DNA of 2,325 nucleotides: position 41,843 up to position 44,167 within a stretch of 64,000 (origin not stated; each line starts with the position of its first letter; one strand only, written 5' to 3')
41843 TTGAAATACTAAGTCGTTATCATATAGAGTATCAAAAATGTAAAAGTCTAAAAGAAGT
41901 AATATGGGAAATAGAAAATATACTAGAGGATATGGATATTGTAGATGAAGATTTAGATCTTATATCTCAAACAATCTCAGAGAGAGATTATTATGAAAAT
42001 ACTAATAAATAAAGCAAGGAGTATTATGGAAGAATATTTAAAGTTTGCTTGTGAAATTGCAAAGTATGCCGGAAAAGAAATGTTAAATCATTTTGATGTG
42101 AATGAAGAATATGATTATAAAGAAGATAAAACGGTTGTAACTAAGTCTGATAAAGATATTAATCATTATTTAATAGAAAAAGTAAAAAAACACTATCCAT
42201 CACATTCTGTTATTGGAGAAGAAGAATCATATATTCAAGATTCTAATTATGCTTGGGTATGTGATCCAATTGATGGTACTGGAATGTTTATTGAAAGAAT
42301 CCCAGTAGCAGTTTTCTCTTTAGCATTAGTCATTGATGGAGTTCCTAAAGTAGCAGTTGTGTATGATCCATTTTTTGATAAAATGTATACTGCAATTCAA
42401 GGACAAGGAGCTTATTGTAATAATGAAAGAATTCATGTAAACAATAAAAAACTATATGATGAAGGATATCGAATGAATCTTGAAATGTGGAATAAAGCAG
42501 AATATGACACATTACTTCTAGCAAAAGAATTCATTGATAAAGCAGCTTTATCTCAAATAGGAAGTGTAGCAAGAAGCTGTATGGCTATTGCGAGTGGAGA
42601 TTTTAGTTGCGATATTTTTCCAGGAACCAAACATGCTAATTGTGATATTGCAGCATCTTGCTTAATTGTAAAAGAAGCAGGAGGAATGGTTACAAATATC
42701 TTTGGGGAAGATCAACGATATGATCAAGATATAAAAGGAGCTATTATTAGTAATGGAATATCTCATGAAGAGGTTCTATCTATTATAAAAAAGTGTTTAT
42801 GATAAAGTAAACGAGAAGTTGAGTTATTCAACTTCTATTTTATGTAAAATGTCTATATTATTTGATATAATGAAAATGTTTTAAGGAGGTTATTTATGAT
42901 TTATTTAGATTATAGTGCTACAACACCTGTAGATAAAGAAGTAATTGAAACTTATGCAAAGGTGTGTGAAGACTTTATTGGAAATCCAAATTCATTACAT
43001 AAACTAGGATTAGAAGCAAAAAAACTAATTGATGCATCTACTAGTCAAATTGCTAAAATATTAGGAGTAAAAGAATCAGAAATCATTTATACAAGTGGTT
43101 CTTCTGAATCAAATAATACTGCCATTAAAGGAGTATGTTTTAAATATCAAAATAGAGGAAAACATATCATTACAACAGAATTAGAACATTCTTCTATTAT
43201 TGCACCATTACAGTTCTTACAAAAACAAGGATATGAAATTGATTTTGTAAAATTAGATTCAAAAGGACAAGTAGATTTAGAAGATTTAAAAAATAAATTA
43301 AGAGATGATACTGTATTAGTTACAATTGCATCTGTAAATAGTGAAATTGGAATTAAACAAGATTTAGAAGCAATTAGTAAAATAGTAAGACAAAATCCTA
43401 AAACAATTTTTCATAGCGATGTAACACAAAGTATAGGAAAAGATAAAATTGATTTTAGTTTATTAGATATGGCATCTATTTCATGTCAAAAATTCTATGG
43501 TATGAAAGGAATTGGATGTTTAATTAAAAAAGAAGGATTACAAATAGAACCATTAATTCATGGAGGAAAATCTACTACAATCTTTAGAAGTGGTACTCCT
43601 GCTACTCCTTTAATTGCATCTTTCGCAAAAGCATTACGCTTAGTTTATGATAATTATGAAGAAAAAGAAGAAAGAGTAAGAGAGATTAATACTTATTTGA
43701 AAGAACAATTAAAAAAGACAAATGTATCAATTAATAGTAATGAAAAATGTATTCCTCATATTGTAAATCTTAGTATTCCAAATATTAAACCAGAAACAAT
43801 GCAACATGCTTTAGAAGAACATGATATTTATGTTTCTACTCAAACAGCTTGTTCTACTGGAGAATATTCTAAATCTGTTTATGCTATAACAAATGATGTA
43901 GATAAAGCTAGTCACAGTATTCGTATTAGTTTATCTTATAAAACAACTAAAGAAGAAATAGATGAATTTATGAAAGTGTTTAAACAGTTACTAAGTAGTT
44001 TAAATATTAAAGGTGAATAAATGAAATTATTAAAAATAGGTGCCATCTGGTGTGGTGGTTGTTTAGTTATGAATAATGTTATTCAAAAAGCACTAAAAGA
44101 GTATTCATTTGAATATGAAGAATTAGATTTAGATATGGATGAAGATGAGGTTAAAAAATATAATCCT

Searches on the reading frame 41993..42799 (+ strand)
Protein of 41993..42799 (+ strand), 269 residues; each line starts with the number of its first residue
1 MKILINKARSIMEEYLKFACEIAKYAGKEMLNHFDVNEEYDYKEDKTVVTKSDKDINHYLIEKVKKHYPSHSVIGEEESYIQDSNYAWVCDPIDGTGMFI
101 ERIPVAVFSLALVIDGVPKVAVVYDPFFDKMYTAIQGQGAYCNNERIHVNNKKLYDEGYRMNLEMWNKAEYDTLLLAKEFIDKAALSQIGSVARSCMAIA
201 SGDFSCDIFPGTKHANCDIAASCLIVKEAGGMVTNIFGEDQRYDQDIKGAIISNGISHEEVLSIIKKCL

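Call 89: search_protein_families(library=pfam, proteins=[window:41993-42799:+], max_evalue=0.0001)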
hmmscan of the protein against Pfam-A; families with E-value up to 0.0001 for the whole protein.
window:41993-42799:+ (269 aa): 1 family
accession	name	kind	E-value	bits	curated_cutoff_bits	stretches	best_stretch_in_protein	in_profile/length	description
PF00459.30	Inositol_P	-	1.3e-47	163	27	1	12-267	2-268/271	Inositol monophosphatase family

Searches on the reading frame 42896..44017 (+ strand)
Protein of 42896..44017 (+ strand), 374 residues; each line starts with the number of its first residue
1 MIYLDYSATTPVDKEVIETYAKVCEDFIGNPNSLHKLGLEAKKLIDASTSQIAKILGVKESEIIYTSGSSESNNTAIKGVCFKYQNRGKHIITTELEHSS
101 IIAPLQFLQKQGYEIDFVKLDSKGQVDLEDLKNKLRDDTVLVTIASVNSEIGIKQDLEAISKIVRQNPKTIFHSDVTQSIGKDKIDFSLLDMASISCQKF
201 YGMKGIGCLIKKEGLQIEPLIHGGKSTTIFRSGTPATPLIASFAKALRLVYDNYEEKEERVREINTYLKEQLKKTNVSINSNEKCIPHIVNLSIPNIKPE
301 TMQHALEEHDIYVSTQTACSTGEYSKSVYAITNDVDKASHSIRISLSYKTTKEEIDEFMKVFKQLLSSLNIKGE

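Call 89: search_protein_families(library=pfam, proteins=[window:42896-44017:+], max_evalue=0.0001)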
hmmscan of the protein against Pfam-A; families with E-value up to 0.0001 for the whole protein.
window:42896-44017:+ (374 aa): 1 family
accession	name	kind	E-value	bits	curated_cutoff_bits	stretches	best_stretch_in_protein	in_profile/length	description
PF00266.25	Aminotran_5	-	5.4e-70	236.6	21.5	1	2-358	1-371/371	Aminotransferase class-V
